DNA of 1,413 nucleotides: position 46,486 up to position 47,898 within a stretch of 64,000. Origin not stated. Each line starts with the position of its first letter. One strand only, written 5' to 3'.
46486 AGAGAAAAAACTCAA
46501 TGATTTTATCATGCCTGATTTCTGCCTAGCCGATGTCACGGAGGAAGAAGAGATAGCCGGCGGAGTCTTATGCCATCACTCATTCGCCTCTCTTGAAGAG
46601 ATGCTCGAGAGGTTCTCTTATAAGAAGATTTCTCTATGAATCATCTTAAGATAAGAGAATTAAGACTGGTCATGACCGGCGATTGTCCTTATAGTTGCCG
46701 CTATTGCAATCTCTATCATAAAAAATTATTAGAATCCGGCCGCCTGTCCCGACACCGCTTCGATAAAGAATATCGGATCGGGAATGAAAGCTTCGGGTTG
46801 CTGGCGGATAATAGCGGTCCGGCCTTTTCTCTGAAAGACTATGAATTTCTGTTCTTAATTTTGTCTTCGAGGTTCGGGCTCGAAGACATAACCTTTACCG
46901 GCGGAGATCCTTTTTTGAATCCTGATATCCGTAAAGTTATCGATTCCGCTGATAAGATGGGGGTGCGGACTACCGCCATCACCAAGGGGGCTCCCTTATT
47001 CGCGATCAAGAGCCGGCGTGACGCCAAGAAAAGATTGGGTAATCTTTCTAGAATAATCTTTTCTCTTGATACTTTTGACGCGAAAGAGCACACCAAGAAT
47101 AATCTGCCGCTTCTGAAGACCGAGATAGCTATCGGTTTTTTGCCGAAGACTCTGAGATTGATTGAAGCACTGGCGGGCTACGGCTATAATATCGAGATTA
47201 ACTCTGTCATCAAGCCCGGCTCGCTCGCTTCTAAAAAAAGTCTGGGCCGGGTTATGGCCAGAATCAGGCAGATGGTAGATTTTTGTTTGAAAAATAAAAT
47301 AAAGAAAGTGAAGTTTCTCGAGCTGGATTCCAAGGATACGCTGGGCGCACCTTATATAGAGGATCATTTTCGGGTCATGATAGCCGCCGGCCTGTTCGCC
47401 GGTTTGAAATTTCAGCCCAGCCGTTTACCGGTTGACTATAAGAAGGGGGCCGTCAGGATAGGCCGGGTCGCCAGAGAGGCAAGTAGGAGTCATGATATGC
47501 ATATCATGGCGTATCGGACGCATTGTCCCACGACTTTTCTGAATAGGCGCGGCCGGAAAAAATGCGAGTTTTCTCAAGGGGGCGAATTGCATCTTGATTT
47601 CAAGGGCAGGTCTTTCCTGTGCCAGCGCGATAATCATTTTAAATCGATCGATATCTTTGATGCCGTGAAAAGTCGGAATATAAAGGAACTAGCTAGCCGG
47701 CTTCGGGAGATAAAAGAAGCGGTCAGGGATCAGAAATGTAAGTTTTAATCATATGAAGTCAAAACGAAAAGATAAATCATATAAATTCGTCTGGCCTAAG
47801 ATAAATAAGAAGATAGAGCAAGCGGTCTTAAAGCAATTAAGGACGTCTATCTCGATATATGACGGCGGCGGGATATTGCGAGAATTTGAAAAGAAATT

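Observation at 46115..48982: Translationally coupled CYTH / radical SAM / DegT-aminotransferase operon of unknown function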

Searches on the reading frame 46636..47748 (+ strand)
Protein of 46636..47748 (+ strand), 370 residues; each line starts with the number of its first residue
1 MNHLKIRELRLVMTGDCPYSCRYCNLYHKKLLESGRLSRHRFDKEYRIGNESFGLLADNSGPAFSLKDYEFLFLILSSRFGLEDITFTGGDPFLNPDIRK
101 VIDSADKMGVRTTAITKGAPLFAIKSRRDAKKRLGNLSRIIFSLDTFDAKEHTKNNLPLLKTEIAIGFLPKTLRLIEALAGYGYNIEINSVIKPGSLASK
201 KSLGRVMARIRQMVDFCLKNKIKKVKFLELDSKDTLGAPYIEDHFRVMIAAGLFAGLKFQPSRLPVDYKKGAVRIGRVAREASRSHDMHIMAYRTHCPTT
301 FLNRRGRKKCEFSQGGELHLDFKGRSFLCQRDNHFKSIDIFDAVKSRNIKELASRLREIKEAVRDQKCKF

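Call 3: search_protein_families(library=pfam, proteins=[window:46636-47748:+], max_evalue=0.1)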
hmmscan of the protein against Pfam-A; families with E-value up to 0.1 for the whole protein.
window:46636-47748:+ (370 aa): 2 families
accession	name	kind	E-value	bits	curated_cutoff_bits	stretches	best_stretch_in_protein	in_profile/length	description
PF04055.27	Radical_SAM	-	1.3e-09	38.9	29.5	1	12-195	2-153/166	Radical SAM superfamily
PF13353.11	Fer4_12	-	0.027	15.2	22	0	14-118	12-91/137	4Fe-4S single cluster domain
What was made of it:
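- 46636..47748 (+): g2: MoaA-like radical SAM enzyme of a rare family (370 aa); C17/C21/C24 SAM cluster; C297/C310/C329(/C368) probable auxiliary cluster. PF04055 (call 3).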

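Call 4: search_protein_families(library=ncbifam, proteins=[window:46636-47748:+], max_evalue=0.1)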
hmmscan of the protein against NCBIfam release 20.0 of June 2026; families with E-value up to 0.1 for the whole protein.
window:46636-47748:+ (370 aa): 25 families
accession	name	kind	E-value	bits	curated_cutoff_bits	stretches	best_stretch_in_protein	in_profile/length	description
TIGR02668.1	moaA_archaeal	equivalog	9.2e-12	44.5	325.25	1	5-234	8-190/303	GTP 3',8-cyclase MoaA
NF038283.1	viperin_w_prok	equivalog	1.1e-11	44.4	180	1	13-194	8-164/281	viperin family antiviral radical SAM protein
TIGR02666.1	moaA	equivalog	3.6e-10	39.3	284.05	1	76-230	54-192/336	GTP 3',8-cyclase MoaA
NF001199.0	PRK00164.2-1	equivalog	1e-08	34.7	231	1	77-153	54-127/308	GTP 3',8-cyclase MoaA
NF045574.1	sacti_mat_StsB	exception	3.5e-06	26.1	625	1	78-204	138-253/466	StsB family radical SAM/SPASM domain sactipeptide maturase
TIGR04053.2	TIGR04053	equivalog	4e-06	26.3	395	1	85-203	60-169/366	TIGR04053 family radical SAM/SPASM domain-containing protein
TIGR04466.1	rSAM_BlsE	equivalog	9.9e-06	25.2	400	1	64-212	31-169/327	cytosylglucuronate decarboxylase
NF045702.1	rSAM_GDGT_ether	equivalog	9.4e-05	21.2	450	1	83-159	137-213/486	tetraether lipid synthase Tes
TIGR04545.1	rSAM_ahbD_hemeb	equivalog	0.00021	20.8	500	1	85-197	50-152/339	heme b synthase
NF049973.1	radical_Rv1681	equivalog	0.00025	20.1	380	1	79-152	116-187/326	Rv1681 family radical SAM protein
TIGR02109.1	PQQ_syn_pqqE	equivalog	0.00031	19.8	381.35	1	79-194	51-156/358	pyrroloquinoline quinone biosynthesis protein PqqE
TIGR04055.1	rSAM_NirJ2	equivalog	0.00035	20.2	500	1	82-154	46-115/326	putative heme d1 biosynthesis radical SAM protein NirJ2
TIGR02495.1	NrdG2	equivalog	0.00042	19.7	131.15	0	70-116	50-97/193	anaerobic ribonucleoside-triphosphate reductase activating protein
TIGR04347.1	pseudo_SAM_Halo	equivalog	0.00042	19.7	525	1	79-126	82-129/390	TIGR04347 family pseudo-SAM/SPASM protein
TIGR04317.1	W_rSAM_matur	equivalog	0.00045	19.4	380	1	81-153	49-119/349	tungsten cofactor oxidoreductase radical SAM maturase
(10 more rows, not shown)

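Call 8: search_solved_structures(query=window:46636-47745:+, max_evalue=0.01, show_alignments=2)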
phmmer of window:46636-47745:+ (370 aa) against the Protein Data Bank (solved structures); distinct sequences matched with E-value up to 0.01: 2.
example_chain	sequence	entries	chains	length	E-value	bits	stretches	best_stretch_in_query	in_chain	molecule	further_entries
7vob_C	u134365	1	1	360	1.4e-05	27.6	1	63-214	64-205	Cytosylglucuronate decarboxylase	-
7voc_C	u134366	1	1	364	1.4e-05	27.5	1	63-214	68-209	Cytosylglucuronate decarboxylase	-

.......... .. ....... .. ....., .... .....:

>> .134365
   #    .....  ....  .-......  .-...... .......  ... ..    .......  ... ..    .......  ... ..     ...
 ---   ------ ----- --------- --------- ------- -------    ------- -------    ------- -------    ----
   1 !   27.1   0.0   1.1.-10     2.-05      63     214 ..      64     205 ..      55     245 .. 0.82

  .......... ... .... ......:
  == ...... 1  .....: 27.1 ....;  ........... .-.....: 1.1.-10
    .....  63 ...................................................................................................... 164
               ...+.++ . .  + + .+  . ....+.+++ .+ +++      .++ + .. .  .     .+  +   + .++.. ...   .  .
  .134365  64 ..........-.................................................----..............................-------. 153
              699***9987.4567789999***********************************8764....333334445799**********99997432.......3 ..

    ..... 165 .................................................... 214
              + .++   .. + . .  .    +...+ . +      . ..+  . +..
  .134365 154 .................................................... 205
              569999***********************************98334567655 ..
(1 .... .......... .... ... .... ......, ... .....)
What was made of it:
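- Closest known: BlsE/BlsH. Same: BlsE is the best sequence hit in the PDB for the single sequence (E 1.4e-5, call 8) and the third-best fold match.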

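Call 9: find_homologous_proteins(query=window:46636-47745:+)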
Query window:46636-47745:+ (370 aa): 26 proteins with E <= 0.001 among 5724 candidates.
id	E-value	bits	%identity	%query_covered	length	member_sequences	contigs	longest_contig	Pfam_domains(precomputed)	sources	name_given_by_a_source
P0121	7.2e-246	833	100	100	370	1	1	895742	PF04055.28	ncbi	-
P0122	2.7e-127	443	56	99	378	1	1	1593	PF04055.28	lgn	-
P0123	5.9e-125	435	53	100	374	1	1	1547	PF04055.28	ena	-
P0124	3.6e-120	419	53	98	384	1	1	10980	PF04055.28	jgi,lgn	jgi:molybdenum cofactor biosynthesis enzyme MoaA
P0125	2.6e-119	417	55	100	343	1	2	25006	PF04055.28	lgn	-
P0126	4.7e-117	409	52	99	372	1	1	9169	PF04055.28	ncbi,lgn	-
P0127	1.7e-116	407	53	99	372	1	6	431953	PF04055.28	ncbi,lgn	ncbi:MAG: radical SAM protein [Candidatus Falkowbacteria bacterium]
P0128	8.6e-116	405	53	95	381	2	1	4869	PF04055.28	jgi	-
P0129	8.0e-115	402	49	100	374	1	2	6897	PF04055.28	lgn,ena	-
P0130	3.9e-114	400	49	100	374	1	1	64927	PF04055.28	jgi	jgi:molybdenum cofactor biosynthesis enzyme MoaA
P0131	1.8e-112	394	49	99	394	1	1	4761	PF04055.28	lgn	-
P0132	3.2e-112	393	47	99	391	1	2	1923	PF04055.28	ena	-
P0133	2.8e-110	387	48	100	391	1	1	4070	PF04055.28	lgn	-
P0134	2.8e-106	374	50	100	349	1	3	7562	PF04055.28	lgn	-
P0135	3.4e-106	373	49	98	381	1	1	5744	PF04055.28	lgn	-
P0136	3.4e-103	364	46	99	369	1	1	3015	PF04055.28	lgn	-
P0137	7.9e-103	362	48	98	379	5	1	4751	PF04055.28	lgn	-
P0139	7.7e-94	333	44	99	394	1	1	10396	PF04055.28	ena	-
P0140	1.1e-92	329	44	99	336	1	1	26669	PF04055.28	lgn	-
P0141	4.1e-92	327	44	99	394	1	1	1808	PF04055.28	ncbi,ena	-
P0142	5.6e-87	310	42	99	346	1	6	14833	PF04055.28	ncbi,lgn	-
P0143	9.1e-77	277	40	100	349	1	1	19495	PF04055.28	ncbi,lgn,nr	ncbi:MAG: radical SAM protein [Patescibacteria group bacterium]|nr:radical SAM protein [Patescibacte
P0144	6.3e-71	257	37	99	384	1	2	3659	PF04055.28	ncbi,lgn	-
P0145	4.1e-50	189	51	48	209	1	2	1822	PF04055.28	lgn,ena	-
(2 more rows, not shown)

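Call 12: find_encoding_contigs(protein=P0130, flank=8000, max_places=2)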
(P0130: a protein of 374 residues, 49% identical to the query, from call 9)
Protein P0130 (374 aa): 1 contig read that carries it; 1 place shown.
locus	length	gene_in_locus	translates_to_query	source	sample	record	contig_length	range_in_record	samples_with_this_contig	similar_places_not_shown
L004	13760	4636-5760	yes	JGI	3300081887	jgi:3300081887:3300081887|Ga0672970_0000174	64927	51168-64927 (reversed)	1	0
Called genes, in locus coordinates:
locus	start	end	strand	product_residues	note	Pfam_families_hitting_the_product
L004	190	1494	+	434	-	PF13393:tRNA-synt_His, PF00587:tRNA-synt_2b, PF03129:HGTP_anticodon (weak)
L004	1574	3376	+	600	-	PF00664:ABC_membrane, PF00005:ABC_tran, PF02463:SMC_N (faint)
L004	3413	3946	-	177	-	PF02223:Thymidylate_kin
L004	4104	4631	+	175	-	-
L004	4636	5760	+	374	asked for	PF04055:Radical_SAM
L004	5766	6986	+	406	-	PF00155:Aminotran_1_2, PF01041:DegT_DnrJ_EryC1, PF01053:Cys_Met_Meta_PP (faint)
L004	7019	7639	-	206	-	PF01272:GreA_GreB (weak)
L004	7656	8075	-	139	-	-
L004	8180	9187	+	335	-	PF01565:FAD_binding_4, PF02873:MurB_C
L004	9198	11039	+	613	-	PF01411:tRNA-synt_2c, PF07973:tRNA_SAD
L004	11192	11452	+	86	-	PF01176:eIF-1a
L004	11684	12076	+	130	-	PF00416:Ribosomal_S13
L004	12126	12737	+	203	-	PF00411:Ribosomal_S11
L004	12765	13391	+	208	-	PF00163:Ribosomal_S4, PF01479:S4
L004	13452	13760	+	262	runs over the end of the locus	PF01193:RNA_pol_L, PF01000:RNA_pol_A_bac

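Call 13: find_encoding_contigs(protein=P0143, flank=8000, max_places=2)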
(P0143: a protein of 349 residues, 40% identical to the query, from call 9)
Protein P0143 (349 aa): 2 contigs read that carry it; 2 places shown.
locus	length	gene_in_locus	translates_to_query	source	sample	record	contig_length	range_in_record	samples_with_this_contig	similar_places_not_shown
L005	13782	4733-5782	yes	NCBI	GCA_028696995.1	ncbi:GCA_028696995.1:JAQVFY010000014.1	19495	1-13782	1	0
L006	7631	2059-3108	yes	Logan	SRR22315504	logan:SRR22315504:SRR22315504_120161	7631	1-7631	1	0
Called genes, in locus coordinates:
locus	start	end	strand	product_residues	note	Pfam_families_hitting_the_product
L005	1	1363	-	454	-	PF01336:tRNA_anti-codon, PF00152:tRNA-synt_2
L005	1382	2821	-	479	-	PF00587:tRNA-synt_2b, PF03129:HGTP_anticodon, PF09180:ProRS-C_1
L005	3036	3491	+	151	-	-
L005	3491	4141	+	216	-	PF01272:GreA_GreB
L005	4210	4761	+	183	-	PF01928:CYTH (weak)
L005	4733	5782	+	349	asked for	PF04055:Radical_SAM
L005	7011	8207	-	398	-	PF18962:Por_Secre_tail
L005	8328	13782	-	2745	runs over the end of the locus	PF02018:CBM_4_9 (faint)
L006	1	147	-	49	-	?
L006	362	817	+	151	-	-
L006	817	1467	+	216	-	PF01272:GreA_GreB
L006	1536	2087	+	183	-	PF01928:CYTH (weak)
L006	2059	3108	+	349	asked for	PF04055:Radical_SAM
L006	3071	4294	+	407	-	PF00155:Aminotran_1_2, PF01041:DegT_DnrJ_EryC1, PF00266:Aminotran_5, PF01053:Cys_Met_Meta_PP (weak), PF01212:Beta_elim_lyase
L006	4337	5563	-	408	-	PF18962:Por_Secre_tail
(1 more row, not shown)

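Call 17: find_related_loci(query=A1, collection=genome_contigs, flank=8000)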
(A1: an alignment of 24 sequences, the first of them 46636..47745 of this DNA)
Query A1 (370 aa) in genome_contigs; peptide patterns used: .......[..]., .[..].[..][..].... (x = any residue, [..] = any of these).
599 stretches matched a pattern (row limit reached: there are more); 4 encode a relative of the query (tblastn E <= 1e-3); 4 distinct loci.
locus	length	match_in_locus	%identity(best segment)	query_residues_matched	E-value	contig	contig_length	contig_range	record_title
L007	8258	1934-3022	46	6-368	2e-105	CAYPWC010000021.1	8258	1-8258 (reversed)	MAG TPA_asm: uncultured Gammaproteobacteria bacterium isolate SRP192927_co4_865 genome assembly, contig: NODE_22441_leng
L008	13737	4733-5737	40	1-370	8e-81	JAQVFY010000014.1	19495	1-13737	MAG: Patescibacteria group bacterium isolate STE_17 NODE_6223_length_19495_cov_4.882848_Sandtown_E, whole genome shotgun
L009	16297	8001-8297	32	85-192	3e-8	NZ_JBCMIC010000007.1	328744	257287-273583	Bacillus rhizoplanae strain BD-637 BD_637_contig_0000007, whole genome shotgun sequence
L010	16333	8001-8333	28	85-204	2e-6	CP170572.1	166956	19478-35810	Bacillus toyonensis strain GXUN31-2 plasmid unnamed1, complete sequence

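Call 21: find_related_loci(query=A1, collection=metagenome_contigs, flank=8000)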
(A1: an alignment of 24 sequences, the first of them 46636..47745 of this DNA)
Query A1 (370 aa) in metagenome_contigs; peptide patterns used: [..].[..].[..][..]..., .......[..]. (x = any residue, [..] = any of these).
600 stretches matched a pattern (row limit reached: there are more); 3 encode a relative of the query (tblastn E <= 1e-3); 3 distinct loci.
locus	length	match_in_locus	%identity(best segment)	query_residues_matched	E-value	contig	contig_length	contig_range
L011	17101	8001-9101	53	5-369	1e-124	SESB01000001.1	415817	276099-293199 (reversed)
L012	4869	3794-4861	53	4-356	3e-124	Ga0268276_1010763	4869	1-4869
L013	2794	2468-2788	51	1-105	8e-32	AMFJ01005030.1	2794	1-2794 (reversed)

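Call 22: predict_structure(alignment_id=A1)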
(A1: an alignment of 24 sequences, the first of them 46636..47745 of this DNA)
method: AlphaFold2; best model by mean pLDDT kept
length: 370 residues; sequences in the alignment: 24
mean_pLDDT: 84.9   pTM: 0.87
mean pLDDT of the five models: 84.9, 84.3, 84.2, 83.2, 82.1
residues with pLDDT >= 90: 198; 70-90: 105; 50-70: 58; < 50: 9
segments of 3 or more residues with pLDDT < 50: none
pLDDT, mean of each block of 10 residues (from residue 1): 78 84 77 85 70 60 93 96 90 94 97 95 97 97 94 89 94 98 96 86 93 96 92 73 92 95 76 89 78 70 52 68 76 69 97 91 66
secondary structure, 60 per line:
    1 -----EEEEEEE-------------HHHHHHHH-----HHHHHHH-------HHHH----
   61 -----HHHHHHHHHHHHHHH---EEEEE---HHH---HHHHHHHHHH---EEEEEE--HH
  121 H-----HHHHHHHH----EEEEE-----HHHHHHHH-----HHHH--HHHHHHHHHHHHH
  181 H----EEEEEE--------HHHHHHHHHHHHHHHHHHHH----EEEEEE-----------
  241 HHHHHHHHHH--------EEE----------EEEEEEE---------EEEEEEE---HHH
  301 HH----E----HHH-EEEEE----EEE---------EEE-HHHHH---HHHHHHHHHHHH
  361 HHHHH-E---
elements in order: E6-12 H26-33 H39-45 H53-56 H66-80 E84-88 H98-107 E111-116 H127-134 E139-143 H149-156 H162-165 H168-181 E186-191 H200-219 E224-229 H241-250 E259-261 E272-278 E288-294 H298-302 E316-320 E325-327 E337-339 H341-345 H349-365
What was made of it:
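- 46636..47748 (+): AF2 model pLDDT 84.9 (call 22).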

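Call 23: find_encoding_contigs(protein=P0140, flank=8000, max_places=1)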
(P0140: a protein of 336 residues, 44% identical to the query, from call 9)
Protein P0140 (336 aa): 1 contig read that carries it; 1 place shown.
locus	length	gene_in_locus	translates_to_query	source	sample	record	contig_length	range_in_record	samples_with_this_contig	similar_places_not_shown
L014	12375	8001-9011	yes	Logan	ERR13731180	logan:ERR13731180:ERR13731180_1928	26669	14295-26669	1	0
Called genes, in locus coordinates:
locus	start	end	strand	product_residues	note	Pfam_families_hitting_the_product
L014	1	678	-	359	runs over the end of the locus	PF00154:RecA_N, PF08423:Rad51, PF06745:ATPase (faint), PF27531:MT3502_N (weak), PF01637:ATPase_2 (weak), PF21096:RecA_C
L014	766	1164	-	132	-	-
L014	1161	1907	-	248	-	PF00483:NTP_transferase, PF01128:IspD, PF12804:NTP_transf_3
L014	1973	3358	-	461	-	PF02878:PGM_PMM_I, PF02879:PGM_PMM_II, PF02880:PGM_PMM_III, PF00408:PGM_PMM_IV (weak)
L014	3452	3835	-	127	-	-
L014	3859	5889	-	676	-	-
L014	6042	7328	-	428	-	PF09603:Fib_succ_major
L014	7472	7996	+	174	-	-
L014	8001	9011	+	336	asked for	PF04055:Radical_SAM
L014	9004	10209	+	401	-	PF00155:Aminotran_1_2, PF01041:DegT_DnrJ_EryC1, PF00266:Aminotran_5 (weak)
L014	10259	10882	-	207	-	-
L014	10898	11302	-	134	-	-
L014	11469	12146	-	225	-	PF10294:Methyltransf_16 (weak), PF05175:MTS, PF06325:PrmA, PF03602:Cons_hypoth95 (weak), PF13847:Methyltransf_31 (weak)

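Call 24: find_encoding_contigs(protein=P0125, flank=8000, max_places=1)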
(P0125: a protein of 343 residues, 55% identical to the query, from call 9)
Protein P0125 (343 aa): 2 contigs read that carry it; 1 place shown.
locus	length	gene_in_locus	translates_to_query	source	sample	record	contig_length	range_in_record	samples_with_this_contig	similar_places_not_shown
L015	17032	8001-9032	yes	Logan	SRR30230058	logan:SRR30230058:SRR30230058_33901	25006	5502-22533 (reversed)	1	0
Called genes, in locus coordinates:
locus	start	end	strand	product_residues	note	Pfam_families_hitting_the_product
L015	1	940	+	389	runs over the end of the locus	PF03235:GmrSD_N, PF01844:HNH (weak)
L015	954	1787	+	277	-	PF14267:DUF4357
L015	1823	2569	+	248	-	PF08378:NERD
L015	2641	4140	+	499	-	PF11074:DUF2779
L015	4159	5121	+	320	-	PF25145:NfeD1b_N, PF01343:Peptidase_S49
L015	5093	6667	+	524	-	PF18884:TSP3_bac (weak)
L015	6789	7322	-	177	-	PF13521:AAA_28, PF02223:Thymidylate_kin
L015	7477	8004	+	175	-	-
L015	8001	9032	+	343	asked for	PF04055:Radical_SAM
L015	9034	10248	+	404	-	PF00155:Aminotran_1_2, PF01041:DegT_DnrJ_EryC1, PF01212:Beta_elim_lyase (weak), PF00266:Aminotran_5 (weak)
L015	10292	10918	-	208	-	-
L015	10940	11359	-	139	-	-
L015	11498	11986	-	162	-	-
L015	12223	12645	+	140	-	-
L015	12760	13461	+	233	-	-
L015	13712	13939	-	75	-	-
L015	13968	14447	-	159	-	-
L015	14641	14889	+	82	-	-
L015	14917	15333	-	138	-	PF11188:DUF2975 (weak)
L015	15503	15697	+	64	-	-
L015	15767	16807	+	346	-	PF04055:Radical_SAM, PF13186:SPASM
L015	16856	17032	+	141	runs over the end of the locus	PF13302:Acetyltransf_3, PF13420:Acetyltransf_4 (faint), PF00583:Acetyltransf_1, PF13508:Acetyltransf_7 (weak)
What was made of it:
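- Closest known: Prokaryotic viperins. Same: Some loci lie beside defence genes (L015: GmrSD, NERD; call 24).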

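Call 26: search_protein_representatives(alignment_id=A1)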
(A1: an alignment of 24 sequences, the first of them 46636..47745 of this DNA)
Query: 24 sequences, 372 profile positions. Proteins with E-value up to 0.001 (for the whole library): 819; up to 1e-10: 47; up to 1e-30: 19. The best 150 are listed.
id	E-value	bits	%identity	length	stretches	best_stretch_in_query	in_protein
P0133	2.3e-164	563.3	-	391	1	3-372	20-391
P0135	8.6e-157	538.4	-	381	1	5-371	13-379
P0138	1.3e-153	528.0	-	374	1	1-371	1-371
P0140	2.7e-143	494.0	-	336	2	5-259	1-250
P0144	4.3e-138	476.8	-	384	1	3-371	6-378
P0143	2.0e-133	461.5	-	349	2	2-252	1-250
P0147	1.0e-106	373.6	-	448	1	5-371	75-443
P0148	1.1e-100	353.7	-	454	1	3-371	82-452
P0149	3.2e-94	332.5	-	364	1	14-371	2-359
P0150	1.2e-84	300.9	-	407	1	4-371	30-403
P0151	9.0e-69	248.7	-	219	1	60-259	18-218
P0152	1.7e-61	224.8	-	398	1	4-372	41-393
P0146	8.0e-61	222.6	-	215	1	164-372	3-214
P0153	1.3e-54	202.2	-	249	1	5-174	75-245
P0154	5.5e-53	196.8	-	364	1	7-371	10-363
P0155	1.4e-52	195.4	-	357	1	5-371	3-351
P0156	2.2e-48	181.6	-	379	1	6-371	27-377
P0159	2.7e-27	112.2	-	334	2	59-363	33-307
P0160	5.8e-25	104.5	-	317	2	60-260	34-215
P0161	4.3e-22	95.1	-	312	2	60-251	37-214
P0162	4.1e-21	91.9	-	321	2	51-249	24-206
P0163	2.2e-20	89.5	-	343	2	60-251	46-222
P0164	5.1e-20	88.3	-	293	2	65-362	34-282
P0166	4.3e-19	85.2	-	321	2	61-260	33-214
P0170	2.0e-13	66.5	-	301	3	62-280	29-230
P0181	3.2e-11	59.3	-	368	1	9-255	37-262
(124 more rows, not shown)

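Call 27: find_encoding_contigs(protein=P0147, flank=8000, max_places=2)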
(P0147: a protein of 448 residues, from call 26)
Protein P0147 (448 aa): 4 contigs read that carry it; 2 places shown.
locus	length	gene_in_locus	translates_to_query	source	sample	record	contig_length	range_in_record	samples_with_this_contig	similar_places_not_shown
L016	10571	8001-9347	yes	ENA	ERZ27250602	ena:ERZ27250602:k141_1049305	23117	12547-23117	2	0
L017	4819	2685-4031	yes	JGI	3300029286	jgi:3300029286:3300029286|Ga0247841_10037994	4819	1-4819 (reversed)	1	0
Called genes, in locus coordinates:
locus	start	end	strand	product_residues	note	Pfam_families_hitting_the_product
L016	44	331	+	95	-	PF04149:DUF397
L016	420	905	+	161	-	-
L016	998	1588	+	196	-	-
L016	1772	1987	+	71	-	-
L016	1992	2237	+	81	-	-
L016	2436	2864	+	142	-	-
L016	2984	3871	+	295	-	PF00892:EamA (weak)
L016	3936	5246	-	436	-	PF01071:GARS_A, PF02843:GARS_C (weak)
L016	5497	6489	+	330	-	PF02661:Fic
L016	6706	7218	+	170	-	-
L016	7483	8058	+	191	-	-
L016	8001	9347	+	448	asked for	PF04055:Radical_SAM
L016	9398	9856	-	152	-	PF13420:Acetyltransf_4 (weak), PF00583:Acetyltransf_1, PF21926:FeeM (faint), PF13673:Acetyltransf_10, PF13508:Acetyltransf_7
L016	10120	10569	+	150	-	?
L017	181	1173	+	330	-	PF02661:Fic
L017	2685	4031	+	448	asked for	PF04055:Radical_SAM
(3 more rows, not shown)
